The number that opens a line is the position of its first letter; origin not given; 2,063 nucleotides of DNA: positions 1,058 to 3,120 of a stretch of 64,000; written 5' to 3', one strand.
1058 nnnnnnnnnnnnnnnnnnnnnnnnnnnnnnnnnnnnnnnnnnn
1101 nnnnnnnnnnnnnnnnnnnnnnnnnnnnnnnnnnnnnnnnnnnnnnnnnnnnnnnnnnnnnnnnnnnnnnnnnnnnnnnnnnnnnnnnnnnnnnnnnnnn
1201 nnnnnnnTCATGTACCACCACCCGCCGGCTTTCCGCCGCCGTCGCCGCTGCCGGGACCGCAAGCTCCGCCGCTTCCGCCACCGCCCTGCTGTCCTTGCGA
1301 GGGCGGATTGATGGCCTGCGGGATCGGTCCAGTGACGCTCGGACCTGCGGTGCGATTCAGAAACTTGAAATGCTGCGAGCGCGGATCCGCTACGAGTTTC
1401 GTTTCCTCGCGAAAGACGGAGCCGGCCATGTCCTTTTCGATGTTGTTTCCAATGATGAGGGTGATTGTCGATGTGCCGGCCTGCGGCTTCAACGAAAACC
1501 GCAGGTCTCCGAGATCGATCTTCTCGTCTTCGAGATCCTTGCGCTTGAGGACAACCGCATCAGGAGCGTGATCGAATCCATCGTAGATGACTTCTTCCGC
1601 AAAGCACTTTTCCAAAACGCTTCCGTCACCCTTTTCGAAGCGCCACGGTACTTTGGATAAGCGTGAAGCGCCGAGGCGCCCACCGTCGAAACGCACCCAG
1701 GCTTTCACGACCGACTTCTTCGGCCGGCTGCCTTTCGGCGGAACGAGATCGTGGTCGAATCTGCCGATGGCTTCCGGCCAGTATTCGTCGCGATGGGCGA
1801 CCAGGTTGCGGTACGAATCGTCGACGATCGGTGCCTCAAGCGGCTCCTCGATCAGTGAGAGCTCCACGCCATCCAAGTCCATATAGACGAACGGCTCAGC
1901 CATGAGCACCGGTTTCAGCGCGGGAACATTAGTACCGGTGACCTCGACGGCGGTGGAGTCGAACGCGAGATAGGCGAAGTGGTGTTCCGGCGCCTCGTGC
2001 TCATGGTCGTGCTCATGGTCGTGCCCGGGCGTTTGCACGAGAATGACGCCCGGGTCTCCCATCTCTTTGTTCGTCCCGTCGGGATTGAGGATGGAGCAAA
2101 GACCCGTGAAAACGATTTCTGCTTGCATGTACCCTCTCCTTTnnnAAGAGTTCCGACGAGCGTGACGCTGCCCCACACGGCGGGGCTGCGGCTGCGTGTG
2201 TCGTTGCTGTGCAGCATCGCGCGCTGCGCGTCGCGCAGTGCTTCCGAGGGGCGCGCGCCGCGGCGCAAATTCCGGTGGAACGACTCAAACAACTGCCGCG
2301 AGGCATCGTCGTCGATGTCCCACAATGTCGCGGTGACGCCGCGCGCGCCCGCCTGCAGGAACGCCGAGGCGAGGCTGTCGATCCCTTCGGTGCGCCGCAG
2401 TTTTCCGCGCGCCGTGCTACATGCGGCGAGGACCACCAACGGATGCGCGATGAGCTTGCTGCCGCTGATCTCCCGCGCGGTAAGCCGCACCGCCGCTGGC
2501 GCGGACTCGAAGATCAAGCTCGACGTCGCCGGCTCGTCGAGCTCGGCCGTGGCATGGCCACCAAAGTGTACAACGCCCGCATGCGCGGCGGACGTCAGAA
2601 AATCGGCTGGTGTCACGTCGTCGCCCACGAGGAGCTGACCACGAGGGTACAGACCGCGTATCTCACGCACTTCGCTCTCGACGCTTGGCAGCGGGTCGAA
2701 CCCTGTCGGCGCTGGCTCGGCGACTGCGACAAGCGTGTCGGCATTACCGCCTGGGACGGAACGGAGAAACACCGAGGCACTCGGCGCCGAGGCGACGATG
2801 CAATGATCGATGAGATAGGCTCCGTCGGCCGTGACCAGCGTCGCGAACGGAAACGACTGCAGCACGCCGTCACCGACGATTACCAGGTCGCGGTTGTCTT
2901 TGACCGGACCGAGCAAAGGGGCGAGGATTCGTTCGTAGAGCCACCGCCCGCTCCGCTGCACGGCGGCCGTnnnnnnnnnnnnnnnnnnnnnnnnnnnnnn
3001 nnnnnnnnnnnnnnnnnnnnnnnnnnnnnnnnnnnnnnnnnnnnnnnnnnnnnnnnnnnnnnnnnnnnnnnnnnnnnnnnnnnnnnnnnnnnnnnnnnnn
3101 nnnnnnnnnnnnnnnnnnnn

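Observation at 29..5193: Tight operon encoding a membrane-anchored TPR-CHAT (caspase-like) protease, two unknown proteins and a C39-like papain-fold peptidase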

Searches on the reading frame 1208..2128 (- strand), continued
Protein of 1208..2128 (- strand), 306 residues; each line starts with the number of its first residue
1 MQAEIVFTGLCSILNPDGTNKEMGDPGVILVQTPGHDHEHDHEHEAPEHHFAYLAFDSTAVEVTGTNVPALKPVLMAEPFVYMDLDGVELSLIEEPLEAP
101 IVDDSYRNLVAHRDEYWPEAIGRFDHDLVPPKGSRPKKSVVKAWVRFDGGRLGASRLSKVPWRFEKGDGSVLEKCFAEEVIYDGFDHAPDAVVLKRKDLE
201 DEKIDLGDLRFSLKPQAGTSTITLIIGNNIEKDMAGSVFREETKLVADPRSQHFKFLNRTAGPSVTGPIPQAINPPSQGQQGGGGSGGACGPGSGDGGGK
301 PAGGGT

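Call 91: search_protein_families(library=pfam, proteins=[L027:7909-10047:+, L023:2-2611:+, L023:3585-4877:+, L024:6349-7614:+], max_evalue=1)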
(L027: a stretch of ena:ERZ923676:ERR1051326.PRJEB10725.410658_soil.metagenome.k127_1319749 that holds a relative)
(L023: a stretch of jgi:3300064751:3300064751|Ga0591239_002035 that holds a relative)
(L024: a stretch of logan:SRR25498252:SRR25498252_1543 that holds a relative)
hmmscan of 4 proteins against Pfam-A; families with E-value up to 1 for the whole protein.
L027:7909-10047:+ (712 aa): 4 families
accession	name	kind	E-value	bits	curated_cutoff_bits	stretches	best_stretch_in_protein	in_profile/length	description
PF00112.29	Peptidase_C1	-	5.7e-05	23.7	20.7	1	325-362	166-202/220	Papain family cysteine protease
PF03022.22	MRJP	-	0.004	17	19.8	1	509-558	7-58/288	Major royal jelly protein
PF16819.11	DUF5074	-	0.019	14.5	27.2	1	562-661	106-203/353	Domain of unknown function (DUF5074)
PF21544.3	PorZ_N_b_propeller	-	0.053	14.2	27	1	555-583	79-107/154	TSS9, PorZ, N-terminal beta-propeller domain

L023:2-2611:+ (869 aa): 1 family
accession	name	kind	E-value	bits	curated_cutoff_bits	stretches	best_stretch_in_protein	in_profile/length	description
PF12770.12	CHAT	-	1.9e-46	159.3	24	1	599-860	4-289/289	CHAT domain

L023:3585-4877:+ (430 aa): 1 family
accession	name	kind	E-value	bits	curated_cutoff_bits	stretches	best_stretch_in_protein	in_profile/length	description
PF00082.27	Peptidase_S8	-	7.5e-36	124.3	21.8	1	162-404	3-279/288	Subtilase family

L024:6349-7614:+ (421 aa): 2 families
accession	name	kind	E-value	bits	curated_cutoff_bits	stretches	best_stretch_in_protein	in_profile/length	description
PF09471.16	Peptidase_M64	-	1.6e-06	28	26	2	141-165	138-163/302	IgA Peptidase M64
PF16313.11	DUF4953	-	0.13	11.9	24.2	1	141-170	10-38/316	Met-zincin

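Call 112: search_protein_families(library=phrogs, proteins=[window:1208-2128:-], max_evalue=0.01)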
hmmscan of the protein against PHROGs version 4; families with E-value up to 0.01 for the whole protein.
window:1208-2128:- (306 aa): 0 families

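Call 114: search_dna_similar(query=window:1208-2128:-, collection=plasmids, mode=protein, max_evalue=0.001, max_rows=10)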
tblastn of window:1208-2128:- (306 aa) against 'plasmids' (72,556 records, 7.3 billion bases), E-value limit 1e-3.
No match.

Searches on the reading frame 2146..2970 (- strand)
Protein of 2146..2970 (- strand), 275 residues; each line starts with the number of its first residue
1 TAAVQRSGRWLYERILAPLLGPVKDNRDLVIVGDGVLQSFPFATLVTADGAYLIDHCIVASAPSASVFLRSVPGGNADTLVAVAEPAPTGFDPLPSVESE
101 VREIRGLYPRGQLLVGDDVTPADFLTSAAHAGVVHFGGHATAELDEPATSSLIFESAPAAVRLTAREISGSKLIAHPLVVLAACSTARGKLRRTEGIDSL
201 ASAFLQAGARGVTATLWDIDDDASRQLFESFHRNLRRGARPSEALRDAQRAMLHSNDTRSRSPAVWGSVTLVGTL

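Call 104: search_solved_structures(query=window:2146-2970:-, max_evalue=10, show_alignments=1)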
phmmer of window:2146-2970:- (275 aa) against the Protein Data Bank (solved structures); distinct sequences matched with E-value up to 10: 1.
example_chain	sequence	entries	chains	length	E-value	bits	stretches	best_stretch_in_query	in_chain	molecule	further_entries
8rot_B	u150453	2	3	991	2.1e-06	30.5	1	119-253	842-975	CHAT domain-containing protein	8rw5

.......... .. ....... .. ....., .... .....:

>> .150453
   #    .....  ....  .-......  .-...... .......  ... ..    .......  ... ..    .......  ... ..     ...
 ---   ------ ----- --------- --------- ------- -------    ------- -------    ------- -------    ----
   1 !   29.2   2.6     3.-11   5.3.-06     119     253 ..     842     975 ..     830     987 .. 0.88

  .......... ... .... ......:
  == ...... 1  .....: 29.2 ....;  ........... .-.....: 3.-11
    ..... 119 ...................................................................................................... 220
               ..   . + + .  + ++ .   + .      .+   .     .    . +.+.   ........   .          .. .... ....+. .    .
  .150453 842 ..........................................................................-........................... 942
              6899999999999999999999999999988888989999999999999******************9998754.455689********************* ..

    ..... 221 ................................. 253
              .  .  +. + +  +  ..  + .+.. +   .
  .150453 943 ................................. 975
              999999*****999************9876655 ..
